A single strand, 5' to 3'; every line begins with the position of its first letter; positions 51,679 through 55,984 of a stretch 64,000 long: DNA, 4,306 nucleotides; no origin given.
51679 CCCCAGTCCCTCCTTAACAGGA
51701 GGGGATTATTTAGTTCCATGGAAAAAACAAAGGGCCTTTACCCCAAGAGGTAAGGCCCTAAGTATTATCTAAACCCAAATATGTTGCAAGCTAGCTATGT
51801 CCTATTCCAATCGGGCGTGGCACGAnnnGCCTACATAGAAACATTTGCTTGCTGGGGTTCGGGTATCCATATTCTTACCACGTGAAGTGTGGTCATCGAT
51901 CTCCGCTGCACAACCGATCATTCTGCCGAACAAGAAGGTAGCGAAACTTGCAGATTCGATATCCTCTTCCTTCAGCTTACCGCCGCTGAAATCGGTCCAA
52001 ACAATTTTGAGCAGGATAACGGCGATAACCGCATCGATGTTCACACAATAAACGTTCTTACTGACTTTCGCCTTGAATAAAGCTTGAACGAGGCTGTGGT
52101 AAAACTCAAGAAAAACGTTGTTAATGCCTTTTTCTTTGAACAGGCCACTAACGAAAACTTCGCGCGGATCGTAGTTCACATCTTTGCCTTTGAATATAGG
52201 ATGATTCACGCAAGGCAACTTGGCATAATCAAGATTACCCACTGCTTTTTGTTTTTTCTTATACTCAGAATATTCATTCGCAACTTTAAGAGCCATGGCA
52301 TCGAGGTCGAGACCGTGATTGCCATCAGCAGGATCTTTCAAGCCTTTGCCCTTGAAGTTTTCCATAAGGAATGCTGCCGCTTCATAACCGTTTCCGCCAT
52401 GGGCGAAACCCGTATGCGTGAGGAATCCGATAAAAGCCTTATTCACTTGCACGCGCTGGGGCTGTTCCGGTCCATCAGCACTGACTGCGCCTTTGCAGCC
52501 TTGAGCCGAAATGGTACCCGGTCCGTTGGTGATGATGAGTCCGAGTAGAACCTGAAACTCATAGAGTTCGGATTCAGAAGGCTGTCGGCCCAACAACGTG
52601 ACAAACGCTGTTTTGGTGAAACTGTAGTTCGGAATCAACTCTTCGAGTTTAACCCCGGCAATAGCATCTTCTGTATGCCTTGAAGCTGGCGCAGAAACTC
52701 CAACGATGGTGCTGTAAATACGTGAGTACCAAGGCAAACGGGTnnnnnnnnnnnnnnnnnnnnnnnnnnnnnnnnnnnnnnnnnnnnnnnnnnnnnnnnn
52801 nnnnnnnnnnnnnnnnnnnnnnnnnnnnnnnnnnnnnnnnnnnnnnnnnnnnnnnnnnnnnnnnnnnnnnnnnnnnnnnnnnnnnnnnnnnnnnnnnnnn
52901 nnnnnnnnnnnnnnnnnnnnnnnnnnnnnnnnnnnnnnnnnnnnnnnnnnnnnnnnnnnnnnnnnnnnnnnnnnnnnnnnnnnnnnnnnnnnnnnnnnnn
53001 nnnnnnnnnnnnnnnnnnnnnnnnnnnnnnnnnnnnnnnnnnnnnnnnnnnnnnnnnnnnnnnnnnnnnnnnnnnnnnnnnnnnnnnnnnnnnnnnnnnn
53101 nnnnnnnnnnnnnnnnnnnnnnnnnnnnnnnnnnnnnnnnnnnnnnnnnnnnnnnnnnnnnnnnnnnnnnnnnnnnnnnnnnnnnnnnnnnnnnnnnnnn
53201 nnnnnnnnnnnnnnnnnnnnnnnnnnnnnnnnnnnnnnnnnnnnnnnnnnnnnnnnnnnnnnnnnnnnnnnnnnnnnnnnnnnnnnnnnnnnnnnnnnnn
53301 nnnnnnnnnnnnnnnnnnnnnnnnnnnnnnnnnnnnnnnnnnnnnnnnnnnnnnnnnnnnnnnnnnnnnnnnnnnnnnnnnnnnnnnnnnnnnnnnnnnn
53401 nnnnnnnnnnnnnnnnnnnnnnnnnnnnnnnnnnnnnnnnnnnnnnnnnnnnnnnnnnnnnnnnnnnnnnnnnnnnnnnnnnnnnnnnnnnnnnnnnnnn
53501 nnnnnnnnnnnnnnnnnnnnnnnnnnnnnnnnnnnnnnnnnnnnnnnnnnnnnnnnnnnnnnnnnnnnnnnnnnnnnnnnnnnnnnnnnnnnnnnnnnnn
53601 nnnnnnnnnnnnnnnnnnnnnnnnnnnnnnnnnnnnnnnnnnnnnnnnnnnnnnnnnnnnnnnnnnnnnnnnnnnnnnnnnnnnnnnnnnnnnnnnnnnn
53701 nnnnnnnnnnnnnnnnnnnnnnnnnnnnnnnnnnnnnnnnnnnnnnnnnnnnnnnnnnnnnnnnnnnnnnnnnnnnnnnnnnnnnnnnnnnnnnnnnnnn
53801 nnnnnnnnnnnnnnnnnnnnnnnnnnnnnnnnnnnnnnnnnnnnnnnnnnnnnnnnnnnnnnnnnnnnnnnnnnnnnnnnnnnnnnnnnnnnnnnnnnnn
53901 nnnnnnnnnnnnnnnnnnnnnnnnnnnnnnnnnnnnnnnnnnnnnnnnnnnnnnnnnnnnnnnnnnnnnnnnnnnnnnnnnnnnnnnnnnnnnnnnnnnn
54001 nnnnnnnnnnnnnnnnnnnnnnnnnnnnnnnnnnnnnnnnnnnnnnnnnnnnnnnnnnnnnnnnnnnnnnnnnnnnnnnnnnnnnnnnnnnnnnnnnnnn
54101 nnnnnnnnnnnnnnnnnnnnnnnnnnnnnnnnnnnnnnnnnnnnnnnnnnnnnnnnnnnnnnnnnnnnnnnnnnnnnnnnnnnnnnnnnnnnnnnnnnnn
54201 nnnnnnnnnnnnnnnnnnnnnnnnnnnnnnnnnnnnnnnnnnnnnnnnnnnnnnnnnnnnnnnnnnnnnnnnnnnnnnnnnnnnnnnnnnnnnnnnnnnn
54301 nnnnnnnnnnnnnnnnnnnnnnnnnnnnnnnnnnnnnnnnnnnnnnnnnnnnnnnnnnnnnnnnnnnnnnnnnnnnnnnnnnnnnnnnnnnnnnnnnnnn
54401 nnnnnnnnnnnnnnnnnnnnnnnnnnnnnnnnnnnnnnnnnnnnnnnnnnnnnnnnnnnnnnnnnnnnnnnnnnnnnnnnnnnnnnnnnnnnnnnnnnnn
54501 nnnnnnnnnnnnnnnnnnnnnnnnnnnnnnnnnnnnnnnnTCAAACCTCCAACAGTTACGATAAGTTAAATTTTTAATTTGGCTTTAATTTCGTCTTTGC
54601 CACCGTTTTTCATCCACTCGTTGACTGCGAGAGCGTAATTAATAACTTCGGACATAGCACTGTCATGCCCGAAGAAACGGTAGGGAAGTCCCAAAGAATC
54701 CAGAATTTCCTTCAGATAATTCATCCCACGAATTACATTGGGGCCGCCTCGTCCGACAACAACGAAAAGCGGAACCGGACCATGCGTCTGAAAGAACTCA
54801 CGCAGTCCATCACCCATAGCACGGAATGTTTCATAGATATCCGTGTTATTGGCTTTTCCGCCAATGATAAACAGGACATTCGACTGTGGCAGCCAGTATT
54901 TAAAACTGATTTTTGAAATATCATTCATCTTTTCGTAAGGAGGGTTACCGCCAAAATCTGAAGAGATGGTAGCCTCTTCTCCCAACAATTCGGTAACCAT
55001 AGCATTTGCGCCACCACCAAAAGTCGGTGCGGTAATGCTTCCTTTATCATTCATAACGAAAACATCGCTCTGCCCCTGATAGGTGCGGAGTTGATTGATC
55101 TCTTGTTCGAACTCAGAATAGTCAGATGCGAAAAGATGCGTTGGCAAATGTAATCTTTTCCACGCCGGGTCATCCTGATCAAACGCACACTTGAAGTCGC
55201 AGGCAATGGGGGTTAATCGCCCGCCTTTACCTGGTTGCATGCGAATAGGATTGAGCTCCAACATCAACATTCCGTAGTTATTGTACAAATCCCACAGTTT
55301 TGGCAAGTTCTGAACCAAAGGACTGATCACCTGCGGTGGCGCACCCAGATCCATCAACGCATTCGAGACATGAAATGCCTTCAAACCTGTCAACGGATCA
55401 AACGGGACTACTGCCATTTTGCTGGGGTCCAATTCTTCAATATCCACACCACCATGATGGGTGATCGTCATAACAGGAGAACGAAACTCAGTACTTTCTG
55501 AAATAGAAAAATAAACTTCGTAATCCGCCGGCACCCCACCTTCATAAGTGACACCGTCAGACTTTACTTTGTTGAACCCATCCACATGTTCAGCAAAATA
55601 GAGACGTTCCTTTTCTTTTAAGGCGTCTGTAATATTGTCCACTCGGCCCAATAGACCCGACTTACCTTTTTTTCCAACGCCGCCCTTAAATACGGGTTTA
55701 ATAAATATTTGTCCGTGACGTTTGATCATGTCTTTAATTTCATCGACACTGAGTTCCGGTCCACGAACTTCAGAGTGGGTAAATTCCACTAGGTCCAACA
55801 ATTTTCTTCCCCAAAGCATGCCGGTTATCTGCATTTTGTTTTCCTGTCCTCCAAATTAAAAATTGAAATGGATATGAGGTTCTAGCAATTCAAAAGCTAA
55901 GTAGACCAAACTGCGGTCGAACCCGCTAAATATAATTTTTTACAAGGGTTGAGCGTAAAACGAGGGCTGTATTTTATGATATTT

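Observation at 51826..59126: Four-gene operon joining an ATP-grasp::FMN-dehydrogenase fusion and an HpcH/CitE-like lyase to ATP-citrate-lyase-like subunits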

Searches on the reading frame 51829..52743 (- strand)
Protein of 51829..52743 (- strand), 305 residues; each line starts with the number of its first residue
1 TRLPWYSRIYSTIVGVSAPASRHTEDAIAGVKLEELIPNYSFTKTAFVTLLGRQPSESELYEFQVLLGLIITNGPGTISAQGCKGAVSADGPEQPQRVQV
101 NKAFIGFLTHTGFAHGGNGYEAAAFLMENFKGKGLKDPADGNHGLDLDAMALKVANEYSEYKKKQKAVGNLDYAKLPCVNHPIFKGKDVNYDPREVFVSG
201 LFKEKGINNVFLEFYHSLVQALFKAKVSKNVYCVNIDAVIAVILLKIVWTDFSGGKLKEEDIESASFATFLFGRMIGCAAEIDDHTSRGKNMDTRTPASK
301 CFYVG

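Call 53: search_solved_structures(query=window:51829-52743:-, max_evalue=10, show_alignments=4)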
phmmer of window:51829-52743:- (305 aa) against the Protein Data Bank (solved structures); distinct sequences matched with E-value up to 10: 6.
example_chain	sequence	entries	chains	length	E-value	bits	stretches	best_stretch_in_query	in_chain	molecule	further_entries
6hxp_A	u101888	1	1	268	0.0013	21.5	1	25-133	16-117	Citryl-CoA lyase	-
2p2w_A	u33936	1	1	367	0.055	16.1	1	29-64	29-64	Citrate synthase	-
1iom_A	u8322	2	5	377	0.89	12.2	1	30-67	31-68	CITRATE SYNTHASE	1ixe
8bei_A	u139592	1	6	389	0.94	12.1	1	28-64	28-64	Citrate synthase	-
8an1_A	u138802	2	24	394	0.95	12.1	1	28-64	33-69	Citrate synthase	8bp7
8rjk_0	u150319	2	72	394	0.96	12.1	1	28-64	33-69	Citrate synthase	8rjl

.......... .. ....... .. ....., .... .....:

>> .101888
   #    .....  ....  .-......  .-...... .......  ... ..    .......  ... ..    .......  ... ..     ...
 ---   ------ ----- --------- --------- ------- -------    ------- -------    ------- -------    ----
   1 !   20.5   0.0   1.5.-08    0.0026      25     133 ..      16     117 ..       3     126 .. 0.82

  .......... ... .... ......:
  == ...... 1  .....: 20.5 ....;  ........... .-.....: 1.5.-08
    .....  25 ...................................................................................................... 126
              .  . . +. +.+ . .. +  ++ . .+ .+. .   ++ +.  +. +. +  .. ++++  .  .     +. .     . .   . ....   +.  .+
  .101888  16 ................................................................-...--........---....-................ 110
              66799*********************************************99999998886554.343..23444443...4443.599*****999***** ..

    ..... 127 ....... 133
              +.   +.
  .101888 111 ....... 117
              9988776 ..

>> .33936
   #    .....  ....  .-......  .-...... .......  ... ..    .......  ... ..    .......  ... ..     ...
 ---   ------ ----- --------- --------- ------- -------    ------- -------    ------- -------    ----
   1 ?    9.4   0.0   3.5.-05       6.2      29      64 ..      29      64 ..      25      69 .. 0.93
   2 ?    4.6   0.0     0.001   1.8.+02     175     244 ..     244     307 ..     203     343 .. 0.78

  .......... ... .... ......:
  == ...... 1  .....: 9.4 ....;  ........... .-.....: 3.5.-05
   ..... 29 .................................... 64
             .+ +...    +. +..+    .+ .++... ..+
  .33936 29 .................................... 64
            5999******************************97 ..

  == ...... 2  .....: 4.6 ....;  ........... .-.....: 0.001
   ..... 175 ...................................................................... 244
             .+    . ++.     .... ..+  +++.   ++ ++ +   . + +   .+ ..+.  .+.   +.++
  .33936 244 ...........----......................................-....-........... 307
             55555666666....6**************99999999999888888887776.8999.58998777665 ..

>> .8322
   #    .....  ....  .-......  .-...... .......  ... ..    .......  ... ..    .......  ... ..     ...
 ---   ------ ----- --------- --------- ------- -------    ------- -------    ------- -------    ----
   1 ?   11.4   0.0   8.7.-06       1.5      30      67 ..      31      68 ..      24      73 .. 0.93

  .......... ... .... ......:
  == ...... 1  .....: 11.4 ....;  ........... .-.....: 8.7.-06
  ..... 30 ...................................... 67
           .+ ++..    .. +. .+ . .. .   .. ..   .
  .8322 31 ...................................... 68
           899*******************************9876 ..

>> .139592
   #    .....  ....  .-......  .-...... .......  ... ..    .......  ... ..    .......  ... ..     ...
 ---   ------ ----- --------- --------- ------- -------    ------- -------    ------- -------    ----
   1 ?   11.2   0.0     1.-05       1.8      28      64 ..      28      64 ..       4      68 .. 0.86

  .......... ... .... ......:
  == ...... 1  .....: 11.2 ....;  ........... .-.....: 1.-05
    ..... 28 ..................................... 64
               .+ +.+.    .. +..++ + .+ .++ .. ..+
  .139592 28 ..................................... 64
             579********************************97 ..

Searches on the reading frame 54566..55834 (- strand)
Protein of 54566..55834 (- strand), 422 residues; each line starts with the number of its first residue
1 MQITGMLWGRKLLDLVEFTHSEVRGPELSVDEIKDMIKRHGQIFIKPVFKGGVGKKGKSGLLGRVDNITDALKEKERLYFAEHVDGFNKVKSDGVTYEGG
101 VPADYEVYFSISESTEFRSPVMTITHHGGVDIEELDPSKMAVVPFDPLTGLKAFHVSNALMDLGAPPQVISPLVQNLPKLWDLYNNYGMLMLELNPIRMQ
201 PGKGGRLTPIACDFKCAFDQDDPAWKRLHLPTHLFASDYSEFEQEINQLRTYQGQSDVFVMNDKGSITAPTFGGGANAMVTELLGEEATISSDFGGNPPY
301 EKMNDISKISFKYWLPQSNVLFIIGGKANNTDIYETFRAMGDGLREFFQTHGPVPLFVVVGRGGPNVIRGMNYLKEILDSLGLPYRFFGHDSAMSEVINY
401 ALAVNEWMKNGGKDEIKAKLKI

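Call 3: search_protein_families(library=pfam, proteins=[window:54566-55834:-], max_evalue=0.01)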
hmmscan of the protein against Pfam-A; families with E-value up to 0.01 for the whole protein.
window:54566-55834:- (422 aa): 3 families
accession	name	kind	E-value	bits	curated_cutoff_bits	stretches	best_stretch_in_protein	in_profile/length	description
PF16114.10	Citrate_bind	-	5.3e-16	59.1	26.8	1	240-403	4-176/177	ATP citrate lyase citrate-binding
PF08442.15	ATP-grasp_2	-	2.8e-11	43.9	29.5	1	48-197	48-200/202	ATP-grasp domain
PF24948.1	Citrate_synth_N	-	2.2e-05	24.4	83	1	104-202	115-209/232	ATP-citrate synthase ATP-grasp domain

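Call 4: search_protein_families(library=ncbifam, proteins=[window:54566-55834:-], max_evalue=0.01)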
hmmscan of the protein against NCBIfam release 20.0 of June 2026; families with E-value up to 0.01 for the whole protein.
window:54566-55834:- (422 aa): 3 families
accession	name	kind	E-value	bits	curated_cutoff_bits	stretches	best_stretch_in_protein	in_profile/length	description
NF001913.0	PRK00696.1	equivalog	1.6e-13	50.4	370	1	31-221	29-221/388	ADP-forming succinate--CoA ligase subunit beta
TIGR01016.1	sucCoAbeta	subfamily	6.2e-12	45.1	375.55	1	29-226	27-225/386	succinate-CoA ligase subunit beta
NF010647.0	PRK14046.1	equivalog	7.6e-08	31.8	604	1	51-221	52-221/392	malate--CoA ligase subunit beta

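Call 74: search_solved_structures(query=window:54566-55834:-, max_evalue=0.001, show_alignments=0)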
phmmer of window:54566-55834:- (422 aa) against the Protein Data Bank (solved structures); distinct sequences matched with E-value up to 0.001: 24.
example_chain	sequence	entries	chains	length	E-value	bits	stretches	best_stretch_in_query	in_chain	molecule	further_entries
6hxq_B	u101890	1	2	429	8.2e-29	104.1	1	31-379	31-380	Citryl-CoA synthetase large subunit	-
6hxi_A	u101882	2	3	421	4.8e-20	75.3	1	42-405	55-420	Citrate lyase, subunit 1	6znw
5te1_A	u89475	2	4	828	2.5e-14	56.4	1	119-403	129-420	ATP-citrate synthase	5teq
5tde_A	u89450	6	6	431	3e-14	56.2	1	119-403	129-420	ATP-citrate synthase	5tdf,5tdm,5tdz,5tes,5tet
3mwd_A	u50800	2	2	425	3.4e-14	56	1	119-403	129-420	ATP-citrate synthase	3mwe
3pff_A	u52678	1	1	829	1.7e-13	53.7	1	119-403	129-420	ATP-citrate synthase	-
6hxh_A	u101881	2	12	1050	2.4e-13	53.2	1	119-403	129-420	ATP-citrate synthase,Human ATP citrate lyase | ATP-citrate synthase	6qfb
6uuz_A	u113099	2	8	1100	2.7e-13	53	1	119-403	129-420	ATP-citrate synthase | ATP citrate lyase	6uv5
6uuw_A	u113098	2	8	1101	2.7e-13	53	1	119-403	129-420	ATP-citrate synthase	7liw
6poe_A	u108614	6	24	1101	2.7e-13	53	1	119-403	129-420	ATP-citrate synthase | ACLY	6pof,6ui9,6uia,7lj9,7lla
7rig_A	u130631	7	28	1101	2.8e-13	53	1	119-403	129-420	ATP-citrate synthase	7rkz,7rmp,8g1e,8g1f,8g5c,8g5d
6o0h_A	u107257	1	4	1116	2.8e-13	52.9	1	119-403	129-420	ATP-citrate synthase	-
9r90_A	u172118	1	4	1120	2.8e-13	52.9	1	119-403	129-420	Isoform 2 of ATP-citrate synthase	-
6g4q_B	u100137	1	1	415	2.8e-11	46.4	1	102-221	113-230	Succinate--CoA ligase [ADP-forming] subunit beta, mitochondrial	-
9swj_D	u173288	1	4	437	3.2e-11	46.2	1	102-221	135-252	Succinate--CoA ligase [ADP-forming] subunit beta, mitochondrial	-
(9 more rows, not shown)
